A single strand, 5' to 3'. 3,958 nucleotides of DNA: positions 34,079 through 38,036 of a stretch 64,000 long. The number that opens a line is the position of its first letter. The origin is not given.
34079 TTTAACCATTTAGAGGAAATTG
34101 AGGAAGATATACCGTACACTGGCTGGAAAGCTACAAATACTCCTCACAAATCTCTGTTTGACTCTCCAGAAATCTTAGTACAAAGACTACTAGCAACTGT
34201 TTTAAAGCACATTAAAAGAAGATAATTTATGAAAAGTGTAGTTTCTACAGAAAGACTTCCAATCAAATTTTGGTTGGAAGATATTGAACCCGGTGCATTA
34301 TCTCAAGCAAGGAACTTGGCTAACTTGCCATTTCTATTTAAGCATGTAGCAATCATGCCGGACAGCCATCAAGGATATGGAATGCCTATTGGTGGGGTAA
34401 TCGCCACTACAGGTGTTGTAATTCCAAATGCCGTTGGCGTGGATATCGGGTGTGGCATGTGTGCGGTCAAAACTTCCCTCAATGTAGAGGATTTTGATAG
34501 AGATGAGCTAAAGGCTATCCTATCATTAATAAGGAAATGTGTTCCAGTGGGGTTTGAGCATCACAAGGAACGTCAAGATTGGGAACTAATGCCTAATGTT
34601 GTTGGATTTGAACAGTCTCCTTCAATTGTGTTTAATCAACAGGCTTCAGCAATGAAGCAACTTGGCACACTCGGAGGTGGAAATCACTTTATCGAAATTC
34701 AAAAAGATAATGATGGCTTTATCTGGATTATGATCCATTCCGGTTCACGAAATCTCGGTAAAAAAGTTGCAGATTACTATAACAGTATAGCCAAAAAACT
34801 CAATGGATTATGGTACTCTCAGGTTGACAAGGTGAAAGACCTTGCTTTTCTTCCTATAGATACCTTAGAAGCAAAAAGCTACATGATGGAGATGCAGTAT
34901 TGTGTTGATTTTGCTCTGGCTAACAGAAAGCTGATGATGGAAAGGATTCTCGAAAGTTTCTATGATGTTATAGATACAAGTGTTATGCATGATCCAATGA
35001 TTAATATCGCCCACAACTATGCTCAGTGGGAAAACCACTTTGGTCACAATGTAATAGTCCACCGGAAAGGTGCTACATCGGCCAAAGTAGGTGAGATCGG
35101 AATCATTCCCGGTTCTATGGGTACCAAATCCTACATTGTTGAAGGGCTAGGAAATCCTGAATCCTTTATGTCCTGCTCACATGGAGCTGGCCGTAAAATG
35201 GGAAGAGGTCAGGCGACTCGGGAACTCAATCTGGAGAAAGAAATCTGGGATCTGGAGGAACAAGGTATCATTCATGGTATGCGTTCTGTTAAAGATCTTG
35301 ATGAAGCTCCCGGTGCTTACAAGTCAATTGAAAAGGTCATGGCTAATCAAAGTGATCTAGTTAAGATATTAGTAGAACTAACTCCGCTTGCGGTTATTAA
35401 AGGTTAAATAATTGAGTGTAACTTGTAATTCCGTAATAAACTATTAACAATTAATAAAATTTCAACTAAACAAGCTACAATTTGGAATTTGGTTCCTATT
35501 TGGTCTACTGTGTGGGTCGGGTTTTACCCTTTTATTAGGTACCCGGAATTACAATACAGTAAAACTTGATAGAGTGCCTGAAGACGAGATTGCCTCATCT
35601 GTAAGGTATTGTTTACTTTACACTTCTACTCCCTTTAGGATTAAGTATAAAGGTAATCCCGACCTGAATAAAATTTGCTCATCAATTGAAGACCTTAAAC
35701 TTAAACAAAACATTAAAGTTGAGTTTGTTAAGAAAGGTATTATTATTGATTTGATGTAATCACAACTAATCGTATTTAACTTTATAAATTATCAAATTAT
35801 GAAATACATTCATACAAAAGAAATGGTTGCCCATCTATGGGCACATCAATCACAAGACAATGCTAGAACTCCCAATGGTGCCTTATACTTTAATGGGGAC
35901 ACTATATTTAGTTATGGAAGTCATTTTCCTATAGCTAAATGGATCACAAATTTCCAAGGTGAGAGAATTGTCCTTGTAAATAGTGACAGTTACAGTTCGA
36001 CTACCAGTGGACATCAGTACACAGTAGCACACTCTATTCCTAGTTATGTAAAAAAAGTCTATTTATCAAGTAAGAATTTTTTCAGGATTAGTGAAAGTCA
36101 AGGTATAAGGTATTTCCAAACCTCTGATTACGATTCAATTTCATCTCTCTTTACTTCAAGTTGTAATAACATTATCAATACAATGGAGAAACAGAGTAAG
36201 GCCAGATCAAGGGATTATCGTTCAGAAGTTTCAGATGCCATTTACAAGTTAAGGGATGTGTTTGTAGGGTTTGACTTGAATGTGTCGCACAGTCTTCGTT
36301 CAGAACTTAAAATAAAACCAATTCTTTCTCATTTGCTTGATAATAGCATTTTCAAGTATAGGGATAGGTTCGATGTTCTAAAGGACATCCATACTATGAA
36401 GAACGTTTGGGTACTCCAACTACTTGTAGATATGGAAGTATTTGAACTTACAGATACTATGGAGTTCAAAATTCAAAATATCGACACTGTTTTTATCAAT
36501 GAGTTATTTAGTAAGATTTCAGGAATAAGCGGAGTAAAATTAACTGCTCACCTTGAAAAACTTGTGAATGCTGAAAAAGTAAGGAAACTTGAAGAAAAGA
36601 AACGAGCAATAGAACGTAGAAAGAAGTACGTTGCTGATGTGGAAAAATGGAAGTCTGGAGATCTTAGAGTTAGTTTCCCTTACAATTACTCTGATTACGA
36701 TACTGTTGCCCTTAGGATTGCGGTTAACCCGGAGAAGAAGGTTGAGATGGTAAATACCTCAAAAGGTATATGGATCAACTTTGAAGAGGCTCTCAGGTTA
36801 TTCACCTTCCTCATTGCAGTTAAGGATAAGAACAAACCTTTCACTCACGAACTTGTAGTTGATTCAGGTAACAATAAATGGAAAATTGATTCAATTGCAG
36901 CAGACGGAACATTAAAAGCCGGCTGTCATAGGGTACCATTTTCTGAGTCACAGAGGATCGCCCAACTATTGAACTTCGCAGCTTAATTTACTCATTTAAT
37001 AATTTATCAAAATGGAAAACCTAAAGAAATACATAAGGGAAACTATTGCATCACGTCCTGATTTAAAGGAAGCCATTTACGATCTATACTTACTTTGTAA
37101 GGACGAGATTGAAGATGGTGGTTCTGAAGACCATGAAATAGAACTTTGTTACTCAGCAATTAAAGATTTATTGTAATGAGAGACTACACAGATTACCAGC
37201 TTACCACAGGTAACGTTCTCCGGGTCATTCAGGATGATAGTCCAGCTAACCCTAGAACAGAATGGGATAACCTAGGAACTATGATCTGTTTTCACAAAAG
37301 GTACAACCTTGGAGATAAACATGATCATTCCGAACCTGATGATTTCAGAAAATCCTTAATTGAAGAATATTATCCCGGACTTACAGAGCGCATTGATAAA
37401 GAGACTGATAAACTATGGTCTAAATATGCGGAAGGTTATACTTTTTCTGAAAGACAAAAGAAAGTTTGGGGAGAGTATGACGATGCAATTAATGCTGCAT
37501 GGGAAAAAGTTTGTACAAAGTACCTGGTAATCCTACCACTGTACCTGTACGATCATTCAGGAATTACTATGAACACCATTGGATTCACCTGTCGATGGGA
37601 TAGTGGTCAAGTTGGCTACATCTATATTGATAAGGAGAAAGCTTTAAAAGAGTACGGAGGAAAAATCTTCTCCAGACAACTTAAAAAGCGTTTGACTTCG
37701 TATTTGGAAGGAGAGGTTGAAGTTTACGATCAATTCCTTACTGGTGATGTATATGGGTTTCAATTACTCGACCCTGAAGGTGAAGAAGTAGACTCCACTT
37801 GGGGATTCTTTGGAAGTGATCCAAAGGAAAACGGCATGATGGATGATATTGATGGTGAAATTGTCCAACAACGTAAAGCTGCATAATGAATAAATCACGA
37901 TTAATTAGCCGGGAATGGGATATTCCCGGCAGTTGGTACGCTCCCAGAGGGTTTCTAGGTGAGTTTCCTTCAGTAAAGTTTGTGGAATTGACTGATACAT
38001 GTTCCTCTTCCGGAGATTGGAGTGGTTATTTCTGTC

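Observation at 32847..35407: RtcB RNA ligase downstream of topoisomerase-type zinc-ribbon paralogs, a candidate tRNA-repair or counter-defence module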

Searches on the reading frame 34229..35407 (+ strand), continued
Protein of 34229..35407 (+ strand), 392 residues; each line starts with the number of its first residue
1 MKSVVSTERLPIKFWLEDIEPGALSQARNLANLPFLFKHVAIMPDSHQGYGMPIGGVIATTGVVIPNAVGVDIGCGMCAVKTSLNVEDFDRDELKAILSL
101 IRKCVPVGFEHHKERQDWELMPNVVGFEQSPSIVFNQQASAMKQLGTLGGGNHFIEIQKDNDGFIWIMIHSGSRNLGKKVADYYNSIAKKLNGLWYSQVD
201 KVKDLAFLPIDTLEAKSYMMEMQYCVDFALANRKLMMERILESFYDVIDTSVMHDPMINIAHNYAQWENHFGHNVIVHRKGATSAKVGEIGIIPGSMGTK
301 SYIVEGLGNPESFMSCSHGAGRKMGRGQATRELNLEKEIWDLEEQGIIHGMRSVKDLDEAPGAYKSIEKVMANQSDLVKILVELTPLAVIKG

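Call 92: find_related_loci(query=A5, collection=genome_contigs, flank=6000)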
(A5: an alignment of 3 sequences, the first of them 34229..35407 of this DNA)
Query A5 (392 aa) in genome_contigs; peptide patterns used: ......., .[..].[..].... (x = any residue, [..] = any of these).
267 stretches matched a pattern; 248 encode a relative of the query (tblastn E <= 1e-3); the best 80 are kept; 80 distinct loci.
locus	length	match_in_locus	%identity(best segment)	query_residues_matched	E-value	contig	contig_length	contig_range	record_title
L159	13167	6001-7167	69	1-392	4e-178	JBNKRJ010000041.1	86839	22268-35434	MAG: Bacteroidales bacterium isolate B1B2.bin.6.orig k141_940721, whole genome shotgun sequence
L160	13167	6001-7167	68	1-392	2e-176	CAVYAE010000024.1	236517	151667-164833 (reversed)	MAG: uncultured Bacteroidetes bacterium isolate MFD01223.bin.1.57 genome assembly, contig: contig_13757, whole genome sh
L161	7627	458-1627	67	1-392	1e-174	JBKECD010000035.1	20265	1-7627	MAG: Mangrovibacterium sp. isolate VLC_055 c_000002217658, whole genome shotgun sequence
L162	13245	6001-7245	64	1-392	8e-174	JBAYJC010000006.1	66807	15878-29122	MAG: Patescibacteria group bacterium isolate SO_2016_GW1_46 scaffold00898_OW334_2016, whole genome shotgun sequence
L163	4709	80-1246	67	1-392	6e-178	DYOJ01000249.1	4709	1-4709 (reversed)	MAG TPA_asm: Acetofilamentum sp. isolate SulCav_GS09_5_7_37_72 SulCav_GS09_5_27866_length_4709_cov_41_412333, whole geno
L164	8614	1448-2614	66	1-392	6e-173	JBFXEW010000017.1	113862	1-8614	MAG: Salinivirgaceae bacterium isolate CA_2019_TPIn_125 NODE_607_length_113862_cov_13.045184_TPIn, whole genome shotgun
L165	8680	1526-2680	66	4-392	1e-171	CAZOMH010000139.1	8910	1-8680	MAG TPA_asm: uncultured Nitrospirales bacterium isolate SRP089250_co1_98 genome assembly, contig: NODE_14416_length_8910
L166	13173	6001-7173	65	4-392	8e-171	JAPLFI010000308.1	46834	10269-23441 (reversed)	MAG: Ignavibacteriae bacterium isolate LacPavin_0419_WC90_MAG_39_12 LacPavin_0419_WC90_scaffold_501761, whole genome sho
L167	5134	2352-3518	66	1-392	2e-173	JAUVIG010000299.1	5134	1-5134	MAG: Chlorobiota bacterium isolate CSMAG_422 CSMAG_422_k127_3536890_length_5134_cov_13.0000, whole genome shotgun sequen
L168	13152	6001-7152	67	1-392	2e-169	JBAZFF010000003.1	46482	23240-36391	MAG: Candidatus Paceibacterota bacterium isolate SO_2017_LW3_143 NODE_1698_length_46482_cov_3.598123_LW162_2017, whole g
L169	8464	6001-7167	65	1-392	1e-169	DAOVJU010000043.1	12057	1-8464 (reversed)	MAG TPA_asm: Chlorobiota bacterium isolate CSMAG_1401 CSMAG_1401_k141_1228139_length_12057_cov_13.0000, whole genome sho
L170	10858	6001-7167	65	1-392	3e-169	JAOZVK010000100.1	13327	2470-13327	MAG: Bacteroidales bacterium isolate GMC9.metabat2.98 GMC9_1689_length_13327_cov_27.303797, whole genome shotgun sequenc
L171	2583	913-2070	65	1-392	4e-180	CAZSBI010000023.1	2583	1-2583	MAG TPA_asm: uncultured Flavobacteriaceae bacterium isolate binchicken_co219_306 genome assembly, contig: k141_1202622,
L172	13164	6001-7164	67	1-392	1e-174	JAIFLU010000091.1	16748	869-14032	MAG: Bacteroidetes bacterium isolate bin_228 scaffold_3647, whole genome shotgun sequence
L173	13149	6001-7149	66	4-392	8e-168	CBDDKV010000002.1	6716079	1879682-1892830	MAG: Bacteroidales bacterium isolate 9480fe01-225e-458e-b31c-9252802a2ee0 genome assembly, contig: contig_2, whole genom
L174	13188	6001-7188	64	1-392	4e-167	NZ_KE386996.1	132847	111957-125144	Desulfogranum japonicum DSM 18378 G493DRAFT_scaffold00012.12, whole genome shotgun sequence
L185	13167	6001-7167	62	1-392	1e-162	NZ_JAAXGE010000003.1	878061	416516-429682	Bacteroides sp. GM023 contig_3, whole genome shotgun sequence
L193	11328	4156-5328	62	1-392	1e-158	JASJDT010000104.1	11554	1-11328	MAG: Desulfocapsaceae bacterium isolate MO_192.B14 MO_192.c_1862, whole genome shotgun sequence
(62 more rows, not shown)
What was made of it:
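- The closest homologs are Bacteroidales/Bacteroidota genomes at 67-69% identity (call 92).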

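Call 95: search_protein_families(library=pfam, proteins=[L159:4754-5866:+, L174:3977-5587:-, L160:2696-3679:-, L193:2760-4193:+, L159:7302-7814:+, L172:7206-7643:+, L185:4935-5852:-, L159:3518-4039:+, L193:5352-5987:-, L160:3689-5215:+], max_evalue=0.0001)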
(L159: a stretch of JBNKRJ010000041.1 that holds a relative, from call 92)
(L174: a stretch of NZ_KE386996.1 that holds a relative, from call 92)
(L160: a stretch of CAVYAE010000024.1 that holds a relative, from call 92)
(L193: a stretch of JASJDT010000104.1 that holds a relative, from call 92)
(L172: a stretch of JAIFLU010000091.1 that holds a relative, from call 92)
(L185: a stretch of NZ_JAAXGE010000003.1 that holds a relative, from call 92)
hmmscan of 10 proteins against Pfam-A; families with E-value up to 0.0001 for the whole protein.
L159:4754-5866:+ (370 aa): 1 family
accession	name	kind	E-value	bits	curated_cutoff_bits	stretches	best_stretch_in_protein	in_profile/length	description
PF01145.31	Band_7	-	3.9e-29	102.4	23.6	1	139-310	2-175/176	SPFH domain / Band 7 family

L174:3977-5587:- (536 aa): 8 families
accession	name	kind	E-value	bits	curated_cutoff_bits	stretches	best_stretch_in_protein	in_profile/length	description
PF06956.16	RtcR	-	1.1e-77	260.1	23.1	1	3-183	2-183/183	Regulator of RNA terminal phosphate cyclase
PF00158.32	Sigma54_activat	-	4.9e-47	160.2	20.2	1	186-353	3-166/168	Sigma-54 interaction domain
PF14532.12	Sigma54_activ_2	-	8.7e-15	55.6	25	1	190-359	6-138/138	Sigma-54 interaction domain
PF25601.1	AAA_lid_14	-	3.1e-08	33.8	27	1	360-444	1-80/87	AAA+ ATPase lid domain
PF01078.27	Mg_chelatase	-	2.3e-07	30.9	20.3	1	200-330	16-158/207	Magnesium chelatase, subunit ChlI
PF13191.12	AAA_16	-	1.9e-05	25.6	32.6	1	187-258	5-83/167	AAA ATPase domain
PF07728.20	AAA_5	-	2.5e-05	24.7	22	0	208-329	1-122/139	AAA domain (dynein-related subfamily)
PF00004.35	AAA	-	4.6e-05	24.3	21.2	0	209-330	1-110/131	ATPase family associated with various cellular activities (AAA)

L160:2696-3679:- (327 aa): 1 family
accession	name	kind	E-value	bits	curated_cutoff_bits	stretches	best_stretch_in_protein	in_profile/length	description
PF13280.12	WYL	-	1.7e-13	50.7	21.8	1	182-250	1-69/70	WYL domain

L193:2760-4193:+ (477 aa): 2 families
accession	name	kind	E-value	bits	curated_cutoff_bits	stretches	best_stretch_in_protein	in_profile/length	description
PF11981.13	DUF3482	-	1.8e-61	208.6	29.2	1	162-446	7-281/293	Domain of unknown function (DUF3482)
PF01926.29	MMR_HSR1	-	2.1e-12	47.6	21.9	1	5-82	2-57/113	50S ribosome-binding GTPase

L159:7302-7814:+ (170 aa): 1 family
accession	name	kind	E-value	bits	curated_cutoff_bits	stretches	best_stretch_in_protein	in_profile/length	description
PF04143.19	Sulf_transp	-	2.8e-22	80.1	27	1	7-159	177-309/310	Sulphur transport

L172:7206-7643:+ (145 aa): 1 family
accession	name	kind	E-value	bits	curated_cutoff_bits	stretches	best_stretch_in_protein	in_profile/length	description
PF10990.13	DUF2809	-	2e-30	105.7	29.3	1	36-119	3-86/86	Protein of unknown function (DUF2809)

L185:4935-5852:- (305 aa): 8 families
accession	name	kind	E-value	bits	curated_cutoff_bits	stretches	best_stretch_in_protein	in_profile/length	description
PF04321.23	RmlD_sub_bind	-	2.2e-66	224.3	27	1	3-299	2-278/287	RmlD substrate binding domain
PF01370.27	Epimerase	-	9.8e-31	107.4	20.9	1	4-233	1-239/240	NAD dependent epimerase/dehydratase family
PF16363.11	GDP_Man_Dehyd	-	1.4e-19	71.2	27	1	5-293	1-322/332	GDP-mannose 4,6 dehydratase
PF02719.21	Polysacc_synt_2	-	6.7e-11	42.3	20.2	1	50-120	58-129/293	Polysaccharide biosynthesis protein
PF07993.18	NAD_binding_4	-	1e-10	41.7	20.1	1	63-212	84-245/258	Male sterility protein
PF03435.24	Sacchrp_dh_NADP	-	8.7e-06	26.5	25.1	1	4-77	1-76/129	Saccharopine dehydrogenase NADP binding domain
PF13460.12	NAD_binding_10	-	2.1e-05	24.9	27.2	1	8-124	1-103/184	NAD(P)H-binding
PF01073.25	3Beta_HSD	-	5.2e-05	22.8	22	0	5-217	1-223/280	3-beta hydroxysteroid dehydrogenase/isomerase family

L159:3518-4039:+ (173 aa): 7 families
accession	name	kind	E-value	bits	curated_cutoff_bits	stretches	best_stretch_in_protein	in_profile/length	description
PF13181.12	TPR_8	-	3.7e-08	33.3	25.7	0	121-148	4-31/34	Tetratricopeptide repeat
PF13424.12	TPR_12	-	8.6e-08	32.7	30.1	0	86-147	6-74/77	Tetratricopeptide repeat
PF14559.12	TPR_19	-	4.6e-06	27.3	25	0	63-108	5-50/68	Tetratricopeptide repeat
PF13176.12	TPR_7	-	5.4e-06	26.5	27.9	0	50-79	1-31/36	Tetratricopeptide repeat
PF13414.12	TPR_11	-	4.5e-05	23.5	26.8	0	40-58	20-38/42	TPR repeat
PF13428.12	TPR_14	-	6.9e-05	23.6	23.5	0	86-111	4-29/44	Tetratricopeptide repeat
PF07719.23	TPR_2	-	7.5e-05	23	27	0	120-146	3-29/34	Tetratricopeptide repeat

L193:5352-5987:- (211 aa): 3 families
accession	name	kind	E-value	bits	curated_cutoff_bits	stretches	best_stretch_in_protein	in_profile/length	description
PF01243.27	PNPOx_N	-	3.7e-27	95.5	28.1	1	34-156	3-116/120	Pyridoxamine 5'-phosphate oxidase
PF10590.14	PNP_phzG_C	-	3.4e-21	75.3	27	1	171-211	1-42/42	Pyridoxine 5'-phosphate oxidase C-terminal dimerisation region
PF12766.13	Pyridox_oxase_2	-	1.9e-05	25.6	26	1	28-113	4-98/100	Pyridoxamine 5'-phosphate oxidase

L160:3689-5215:+ (508 aa): 2 families
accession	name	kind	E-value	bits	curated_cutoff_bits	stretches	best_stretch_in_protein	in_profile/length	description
PF05731.17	TROVE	-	5.1e-31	108.8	23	2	198-298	273-368/442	TROVE domain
PF25045.1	vWA_Ro60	-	3.9e-07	30.6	27.7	0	326-488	2-159/165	Ro60 vWA domain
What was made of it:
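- Closest known: Bacterial rtcBA / rsr-yrlBA-rtcBA RNA-repair operons. Same: Related genomic RtcB loci fetched here do carry RtcR (L174) or TROVE plus WYL (L160) (call 95).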

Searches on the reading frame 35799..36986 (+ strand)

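Call 4: search_protein_families(library=pfam, proteins=[window:35799-36986:+], max_evalue=0.1)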
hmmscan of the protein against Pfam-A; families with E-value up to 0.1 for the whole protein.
window:35799-36986:+ (395 aa): 0 families

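Call 5: search_protein_families(library=phrogs, proteins=[window:35799-36986:+], max_evalue=0.01)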
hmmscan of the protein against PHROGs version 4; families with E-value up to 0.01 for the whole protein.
window:35799-36986:+ (395 aa): 2 families
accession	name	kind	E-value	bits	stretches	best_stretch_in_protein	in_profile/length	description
phrog_7247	-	unknown function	1.9e-49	169.8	2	1-88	1-87/365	-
phrog_29643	-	unknown function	6.6e-07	29.2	1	7-79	5-78/423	-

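Call 55: search_protein_families(library=ncbifam, proteins=[window:35799-36986:+], max_evalue=0.001)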
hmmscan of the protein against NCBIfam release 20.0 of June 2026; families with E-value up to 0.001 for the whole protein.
window:35799-36986:+ (395 aa): 0 families

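Call 90: search_protein_families(library=padloc, proteins=[window:35799-36986:+], max_evalue=0.01)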
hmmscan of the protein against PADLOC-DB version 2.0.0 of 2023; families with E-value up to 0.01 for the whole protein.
window:35799-36986:+ (395 aa): 0 families

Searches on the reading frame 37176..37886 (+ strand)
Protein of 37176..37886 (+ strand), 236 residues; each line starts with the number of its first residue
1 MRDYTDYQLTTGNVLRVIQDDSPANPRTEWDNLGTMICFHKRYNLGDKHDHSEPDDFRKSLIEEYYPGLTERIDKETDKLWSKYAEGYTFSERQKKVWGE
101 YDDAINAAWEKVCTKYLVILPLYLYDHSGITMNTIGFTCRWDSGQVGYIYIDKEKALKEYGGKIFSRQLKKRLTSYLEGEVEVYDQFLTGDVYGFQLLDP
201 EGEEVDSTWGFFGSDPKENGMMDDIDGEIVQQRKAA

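Call 4: search_protein_families(library=pfam, proteins=[window:37176-37886:+], max_evalue=0.1)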
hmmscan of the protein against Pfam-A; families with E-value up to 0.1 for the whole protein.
window:37176-37886:+ (236 aa): 1 family
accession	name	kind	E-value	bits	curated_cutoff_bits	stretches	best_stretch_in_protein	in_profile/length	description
PF05419.17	GUN4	-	0.078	13.6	29.2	0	76-112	60-96/141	GUN4-like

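Call 5: search_protein_families(library=phrogs, proteins=[window:37176-37886:+], max_evalue=0.01)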
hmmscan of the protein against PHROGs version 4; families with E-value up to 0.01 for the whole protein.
window:37176-37886:+ (236 aa): 1 family
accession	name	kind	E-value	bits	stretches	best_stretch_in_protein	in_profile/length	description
phrog_6186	-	unknown function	8.4e-30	105.4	1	8-215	8-188/220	-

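Call 90: search_protein_families(library=padloc, proteins=[window:37176-37886:+], max_evalue=0.01)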
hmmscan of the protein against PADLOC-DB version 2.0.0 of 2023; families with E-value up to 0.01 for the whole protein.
window:37176-37886:+ (236 aa): 0 families
